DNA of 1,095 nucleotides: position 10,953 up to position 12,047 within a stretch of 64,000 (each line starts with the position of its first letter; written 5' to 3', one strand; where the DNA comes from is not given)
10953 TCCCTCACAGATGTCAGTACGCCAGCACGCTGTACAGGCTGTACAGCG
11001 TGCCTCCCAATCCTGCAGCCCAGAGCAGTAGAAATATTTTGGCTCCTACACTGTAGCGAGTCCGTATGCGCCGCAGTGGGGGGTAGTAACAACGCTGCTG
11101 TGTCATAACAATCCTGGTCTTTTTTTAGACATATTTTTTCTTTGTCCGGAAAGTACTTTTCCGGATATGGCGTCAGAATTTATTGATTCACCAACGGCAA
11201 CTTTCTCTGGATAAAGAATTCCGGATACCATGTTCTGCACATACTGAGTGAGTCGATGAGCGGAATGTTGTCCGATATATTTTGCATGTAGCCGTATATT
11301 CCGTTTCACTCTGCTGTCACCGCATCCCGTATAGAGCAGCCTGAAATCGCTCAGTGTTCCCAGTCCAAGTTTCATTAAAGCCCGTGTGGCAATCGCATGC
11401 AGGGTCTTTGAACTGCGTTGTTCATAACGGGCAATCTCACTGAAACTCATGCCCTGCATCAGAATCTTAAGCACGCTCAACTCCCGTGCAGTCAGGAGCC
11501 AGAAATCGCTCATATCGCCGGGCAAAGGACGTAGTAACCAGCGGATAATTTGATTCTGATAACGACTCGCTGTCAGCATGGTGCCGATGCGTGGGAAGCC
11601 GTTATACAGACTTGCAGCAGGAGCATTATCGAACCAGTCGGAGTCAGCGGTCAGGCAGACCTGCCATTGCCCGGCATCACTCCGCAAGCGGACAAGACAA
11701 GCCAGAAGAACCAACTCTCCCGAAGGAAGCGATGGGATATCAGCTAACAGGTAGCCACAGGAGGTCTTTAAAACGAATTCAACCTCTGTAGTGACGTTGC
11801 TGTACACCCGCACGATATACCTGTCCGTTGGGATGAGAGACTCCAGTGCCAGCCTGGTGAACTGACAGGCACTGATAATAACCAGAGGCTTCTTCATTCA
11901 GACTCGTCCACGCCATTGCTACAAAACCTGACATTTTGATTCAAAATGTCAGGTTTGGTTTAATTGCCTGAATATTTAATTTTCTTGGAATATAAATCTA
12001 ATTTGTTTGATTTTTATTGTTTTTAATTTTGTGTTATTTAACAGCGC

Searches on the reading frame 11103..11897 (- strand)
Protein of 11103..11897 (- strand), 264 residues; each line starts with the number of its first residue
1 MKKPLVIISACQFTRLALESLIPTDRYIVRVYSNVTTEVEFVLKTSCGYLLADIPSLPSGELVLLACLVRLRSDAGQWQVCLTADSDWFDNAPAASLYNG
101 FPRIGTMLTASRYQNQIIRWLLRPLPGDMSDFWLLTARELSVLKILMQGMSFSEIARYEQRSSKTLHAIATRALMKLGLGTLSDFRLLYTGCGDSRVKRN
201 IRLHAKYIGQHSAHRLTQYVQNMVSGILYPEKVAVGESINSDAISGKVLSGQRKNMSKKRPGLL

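Call 22: search_protein_families(library=pfam, proteins=[window:11103-11897:-], max_evalue=0.1)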
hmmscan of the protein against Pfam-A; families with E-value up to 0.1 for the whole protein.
window:11103-11897:- (264 aa): 2 families
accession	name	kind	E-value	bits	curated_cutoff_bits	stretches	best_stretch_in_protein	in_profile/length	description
PF00196.25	GerE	-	1.9e-06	27.8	23.5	1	135-181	3-49/57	Bacterial regulatory proteins, luxR family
PF08281.18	Sigma70_r4_2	-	0.048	13.8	25.7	0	147-177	24-54/54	Sigma-70, region 4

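Call 45: find_homologous_proteins(query=window:11103-11897:-, max_evalue=0.001)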
Query window:11103-11897:- (264 aa): 37 proteins with E <= 0.001 among 513 candidates.
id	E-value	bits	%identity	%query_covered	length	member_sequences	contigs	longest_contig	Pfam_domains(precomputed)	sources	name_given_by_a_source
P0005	2.2e-169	579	99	100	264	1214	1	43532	PF00196.26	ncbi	ncbi:LuxR family transcriptional regulator HyxR [Escherichia coli]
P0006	7.2e-167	571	97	100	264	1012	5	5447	PF00196.26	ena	-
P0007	1.4e-165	567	99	98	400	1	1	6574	PF00196.26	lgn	-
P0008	8.7e-160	548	95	98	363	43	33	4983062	PF00196.26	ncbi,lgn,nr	ncbi:LuxR family transcriptional regulator [Escherichia coli]|nr:LuxR family transcriptional regulat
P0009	3.3e-150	517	99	89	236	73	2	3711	PF00196.26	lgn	-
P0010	2.4e-149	514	92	95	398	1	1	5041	PF00196.26,PF14450.13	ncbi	-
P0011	9.0e-141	486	97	84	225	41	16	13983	PF00196.26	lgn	-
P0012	5.3e-137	473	91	88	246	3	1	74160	PF00196.26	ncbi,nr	ncbi:helix-turn-helix transcriptional regulator, partial [Escherichia coli]|nr:helix-turn-helix tran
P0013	4.7e-136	470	87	100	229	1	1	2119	PF00196.26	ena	-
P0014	9.8e-122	423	97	75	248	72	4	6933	PF00196.26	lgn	-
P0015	1.1e-121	423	97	73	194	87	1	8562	PF00196.26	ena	-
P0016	2.4e-112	393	93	72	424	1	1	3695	PF00196.26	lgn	-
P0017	6.8e-107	375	96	68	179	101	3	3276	PF00196.26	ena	-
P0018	2.9e-96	340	69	87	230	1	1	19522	-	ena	-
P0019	6.9e-96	339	99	59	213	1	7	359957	-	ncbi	-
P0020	2.2e-95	337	99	60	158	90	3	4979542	PF00196.26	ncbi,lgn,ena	-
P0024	6.1e-91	322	94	61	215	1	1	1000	PF00196.26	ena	-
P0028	6.7e-84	299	96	55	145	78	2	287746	PF00196.26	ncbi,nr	ncbi:LuxR family transcriptional regulator HyxR, partial [Escherichia coli]|nr:LuxR family transcrip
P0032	9.5e-70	253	96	47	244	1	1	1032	PF00196.26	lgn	-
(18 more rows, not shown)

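Call 54: search_protein_representatives(protein=window:11103-11897:-)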
Query: 264 residues. Proteins with E-value up to 0.001 (for the whole library): 24; up to 1e-10: 20; up to 1e-30: 11. The best 24 are listed.
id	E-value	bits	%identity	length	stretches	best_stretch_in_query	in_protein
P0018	9.3e-97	339.8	69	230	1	1-229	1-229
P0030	3.8e-77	275.6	98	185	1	29-156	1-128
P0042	7.6e-68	245.1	95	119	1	1-119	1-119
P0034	9.1e-64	231.8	96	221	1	143-261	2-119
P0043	2.1e-53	197.8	92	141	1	66-164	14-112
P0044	1.6e-50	188.4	96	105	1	1-92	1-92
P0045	2.1e-50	188.0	93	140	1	1-96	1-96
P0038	2.5e-47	177.9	52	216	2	92-221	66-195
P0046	3.7e-41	157.7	98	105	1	1-81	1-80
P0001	3.0e-37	144.9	97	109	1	129-203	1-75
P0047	1.6e-32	129.4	98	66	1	199-264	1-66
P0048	1.4e-30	123.1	95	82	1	1-65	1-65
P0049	1.5e-25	106.6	95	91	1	21-77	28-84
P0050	7.8e-25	104.2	98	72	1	1-55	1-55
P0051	8.2e-25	104.1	79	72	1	1-71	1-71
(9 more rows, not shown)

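Call 68: search_protein_families(library=ncbifam, proteins=[window:11103-11897:-], max_evalue=0.01)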
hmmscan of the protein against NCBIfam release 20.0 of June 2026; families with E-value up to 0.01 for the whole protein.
window:11103-11897:- (264 aa): 5 families
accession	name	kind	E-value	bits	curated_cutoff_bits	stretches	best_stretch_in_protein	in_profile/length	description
NF007403.0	PRK09935.1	equivalog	0.0014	18.3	271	1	131-183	146-198/210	fimbria biosynthesis transcriptional regulator FimZ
NF008098.0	PRK10840.1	equivalog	0.0017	17.9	235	1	135-180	151-196/216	response regulator transcription factor RcsB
NF008548.0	PRK11475.1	equivalog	0.0051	16.4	176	0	135-187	135-185/207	DNA-binding transcriptional activator BglJ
NF047921.1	TranRegEcpR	equivalog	0.0083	16.2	300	0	135-177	129-171/180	ECP biosynthesis operon DNA-binding transcriptional regulator EcpR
NF007419.0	PRK09958.1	equivalog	0.0091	15.6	251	0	134-184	143-193/204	acid-sensing system DNA-binding response regulator EvgA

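Call 69: predict_structure(alignment_id=A2)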
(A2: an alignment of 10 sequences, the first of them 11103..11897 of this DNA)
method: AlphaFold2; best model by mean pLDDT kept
length: 264 residues; sequences in the alignment: 10
mean_pLDDT: 68.8   pTM: 0.54
mean pLDDT of the five models: 68.8, 62.7, 62.4, 60.1, 48.2
residues with pLDDT >= 90: 8; 70-90: 169; 50-70: 29; < 50: 58
segments of 3 or more residues with pLDDT < 50: 207-264
pLDDT, mean of each block of 10 residues (from residue 1): 78 73 76 87 86 81 87 81 83 80 82 84 69 71 82 83 89 84 80 62 51 36 29 28 30 30 35
secondary structure, 60 per line:
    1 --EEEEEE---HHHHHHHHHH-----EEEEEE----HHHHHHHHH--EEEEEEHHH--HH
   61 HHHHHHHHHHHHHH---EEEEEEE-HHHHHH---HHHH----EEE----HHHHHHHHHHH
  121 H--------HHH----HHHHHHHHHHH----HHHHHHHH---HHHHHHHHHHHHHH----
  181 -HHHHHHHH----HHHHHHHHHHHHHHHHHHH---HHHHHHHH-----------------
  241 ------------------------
elements in order: E3-8 H12-21 E27-32 H37-45 E48-53 H59-74 E78-84 H86-91 H95-98 E103-105 H110-121 H137-147 H152-159 H163-176 H182-189 H194-212 H216-223

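Call 71: fold_search(model_id=the predicted structure, library=pdb)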
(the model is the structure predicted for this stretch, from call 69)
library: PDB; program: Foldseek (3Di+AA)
matches with E <= 10: 1274; with E <= 0.001: 41
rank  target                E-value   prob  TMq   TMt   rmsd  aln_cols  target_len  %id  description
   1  5xt2_E                9.7e-07  1.00  0.34  0.41  13.6       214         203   15  Crystal structures of full-length FixJ from B. japonicum crystallized in space group P212121 (released 2018-05-23)
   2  5xt2_B                1.0e-06  1.00  0.34  0.42  12.9       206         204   17  Crystal structures of full-length FixJ from B. japonicum crystallized in space group P212121 (released 2018-05-23)
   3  5xt2_A                1.4e-06  1.00  0.34  0.42  12.7       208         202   18  Crystal structures of full-length FixJ from B. japonicum crystallized in space group P212121 (released 2018-05-23)
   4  5xso                  1.5e-06  1.00  0.36  0.45  10.9       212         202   18  Crystal structure of full-length FixJ from B. japonicum crystallized in space group C2221 (released 2018-05-23)
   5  1yio                  5.3e-06  1.00  0.29  0.37  13.6       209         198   16  Crystallographic structure of response regulator StyR from Pseudomonas fluorescens (released 2005-09-27)
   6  6eo2                  2.2e-05  1.00  0.33  0.40  16.1       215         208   17  Conformational dynamism for DNA interaction in Salmonella typhimurium RcsB response regulator. S207C crossed (released 2017-11-15)
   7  6zj2_N                3.1e-05  1.00  0.32  0.45  14.6       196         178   19  Structure of RcsB from Salmonella enterica serovar Typhimurium bound to promoter rprA in the presence of phosphomimeti (released 2021-02-17)
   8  5vxn_B                3.1e-05  1.00  0.33  0.44  15.1       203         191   18  Structure of two RcsB dimers bound to two parallel DNAs. (released 2018-03-07)
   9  5o8y_H                5.9e-05  1.00  0.31  0.38  15.9       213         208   17  Conformational dynamism for DNA interaction in Salmonella typhimurium RcsB response regulator. (released 2017-11-15)
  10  5o8y_C                5.9e-05  1.00  0.29  0.36  15.8       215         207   15  Conformational dynamism for DNA interaction in Salmonella typhimurium RcsB response regulator. (released 2017-11-15)
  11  5o8y_A                7.0e-05  1.00  0.31  0.38  15.5       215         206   17  Conformational dynamism for DNA interaction in Salmonella typhimurium RcsB response regulator. (released 2017-11-15)
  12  5vxn_C                7.5e-05  1.00  0.33  0.41  14.1       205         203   18  Structure of two RcsB dimers bound to two parallel DNAs. (released 2018-03-07)
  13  5o8z_B                7.5e-05  1.00  0.31  0.38  14.1       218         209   16  Conformational dynamism for DNA interaction in Salmonella typhimurium RcsB response regulator. (released 2017-11-15)
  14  6eo3_A                8.4e-05  1.00  0.29  0.36  15.8       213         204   17  Conformational dynamism for DNA interaction in Salmonella typhimurium RcsB response regulator. S207C P212121 (released 2017-11-15)
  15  5f64_A                9.4e-05  1.00  0.34  0.42  13.5       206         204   16  Putative positive transcription regulator (sensor EvgS) from Shigella flexneri (released 2015-12-30)
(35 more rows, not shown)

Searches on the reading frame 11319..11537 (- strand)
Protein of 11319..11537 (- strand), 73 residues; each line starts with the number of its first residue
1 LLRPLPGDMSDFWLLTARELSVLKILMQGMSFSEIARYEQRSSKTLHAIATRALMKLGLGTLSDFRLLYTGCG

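Call 23: search_solved_structures(query=window:11319-11537:-, max_evalue=1, show_alignments=5)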
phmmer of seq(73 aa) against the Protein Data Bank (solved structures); distinct sequences matched with E-value up to 1: 16.
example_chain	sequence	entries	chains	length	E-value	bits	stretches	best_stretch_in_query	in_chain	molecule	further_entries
7pk5_A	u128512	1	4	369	5.5e-05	26.8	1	16-60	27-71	Cyclic di-GMP phosphodiesterase PdeL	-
1p4w_A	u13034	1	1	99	0.0029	21.3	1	15-60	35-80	rcsB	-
6eo2_A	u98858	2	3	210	0.0075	20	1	15-68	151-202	Transcriptional regulatory protein RcsB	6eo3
5o8y_A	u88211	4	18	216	0.012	19.4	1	15-60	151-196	Transcriptional regulatory protein RcsB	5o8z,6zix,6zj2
5vxn_A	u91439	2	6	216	0.012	19.4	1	15-60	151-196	Transcriptional regulatory protein RcsB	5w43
1fse_A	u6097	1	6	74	0.068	17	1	14-61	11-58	GERE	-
7ve4_A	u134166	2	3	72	0.22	15.4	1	12-59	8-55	DNA-binding response regulator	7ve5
4zmr_A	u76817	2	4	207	0.24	15.3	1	15-63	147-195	Response regulator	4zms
4hye_A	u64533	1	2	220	0.27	15.1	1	15-63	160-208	Response regulator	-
2rnj_A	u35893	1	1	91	0.39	14.6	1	12-58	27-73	Response regulator protein vraR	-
6jqs_A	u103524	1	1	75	0.57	14.1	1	14-63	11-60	DNA-binding response regulator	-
5f64_A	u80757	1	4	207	0.71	13.8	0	6-65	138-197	Positive transcription regulator EvgA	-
8zwn_A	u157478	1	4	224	0.81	13.6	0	6-65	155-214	DNA-binding transcriptional activator EvgA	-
4gvp_A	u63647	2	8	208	0.86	13.5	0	12-58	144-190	Response regulator protein vraR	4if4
7ve6_A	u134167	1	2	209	0.87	13.5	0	12-58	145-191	Response regulator protein VraR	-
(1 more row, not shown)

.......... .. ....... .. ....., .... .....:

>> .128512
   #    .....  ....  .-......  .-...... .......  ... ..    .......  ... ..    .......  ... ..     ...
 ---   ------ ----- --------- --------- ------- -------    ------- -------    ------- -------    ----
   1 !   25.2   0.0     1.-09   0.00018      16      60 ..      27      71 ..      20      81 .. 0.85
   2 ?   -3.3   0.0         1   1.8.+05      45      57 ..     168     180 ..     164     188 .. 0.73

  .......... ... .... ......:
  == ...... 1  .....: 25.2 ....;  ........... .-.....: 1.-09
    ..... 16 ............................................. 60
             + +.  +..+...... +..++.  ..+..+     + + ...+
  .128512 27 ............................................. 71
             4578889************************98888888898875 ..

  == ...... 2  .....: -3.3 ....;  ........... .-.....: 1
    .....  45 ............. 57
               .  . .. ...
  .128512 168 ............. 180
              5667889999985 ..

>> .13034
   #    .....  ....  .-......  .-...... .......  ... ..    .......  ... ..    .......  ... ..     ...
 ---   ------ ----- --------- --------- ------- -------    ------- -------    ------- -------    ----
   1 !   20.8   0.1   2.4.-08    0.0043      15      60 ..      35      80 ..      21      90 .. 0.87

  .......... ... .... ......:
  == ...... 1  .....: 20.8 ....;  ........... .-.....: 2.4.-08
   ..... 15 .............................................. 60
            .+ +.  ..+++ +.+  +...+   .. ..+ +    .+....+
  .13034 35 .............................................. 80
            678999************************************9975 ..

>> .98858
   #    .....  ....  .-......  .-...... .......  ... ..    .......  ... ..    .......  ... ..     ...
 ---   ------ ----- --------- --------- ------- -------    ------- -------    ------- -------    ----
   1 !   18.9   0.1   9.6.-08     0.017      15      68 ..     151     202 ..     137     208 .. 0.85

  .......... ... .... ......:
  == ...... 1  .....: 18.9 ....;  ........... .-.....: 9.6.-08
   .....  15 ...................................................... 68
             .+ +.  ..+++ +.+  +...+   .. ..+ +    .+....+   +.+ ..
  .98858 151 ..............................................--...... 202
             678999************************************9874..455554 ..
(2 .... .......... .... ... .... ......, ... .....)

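Call 24: find_homologous_proteins(query=window:11319-11537:-, max_evalue=0.001)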
Query seq(73 aa) (73 aa): 4 proteins with E <= 0.001 among 4 candidates.
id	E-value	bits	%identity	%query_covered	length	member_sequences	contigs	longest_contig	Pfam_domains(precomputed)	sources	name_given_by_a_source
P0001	4.3e-32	127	98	89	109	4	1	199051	-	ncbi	-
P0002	3.6e-21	92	83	79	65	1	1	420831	PF00196.26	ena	-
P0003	4.7e-18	82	100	60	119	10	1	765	-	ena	-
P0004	3.7e-5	42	93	37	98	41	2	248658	-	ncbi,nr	ncbi:LuxR family transcriptional regulator HyxR, partial [Escherichia coli]|nr:LuxR family transcrip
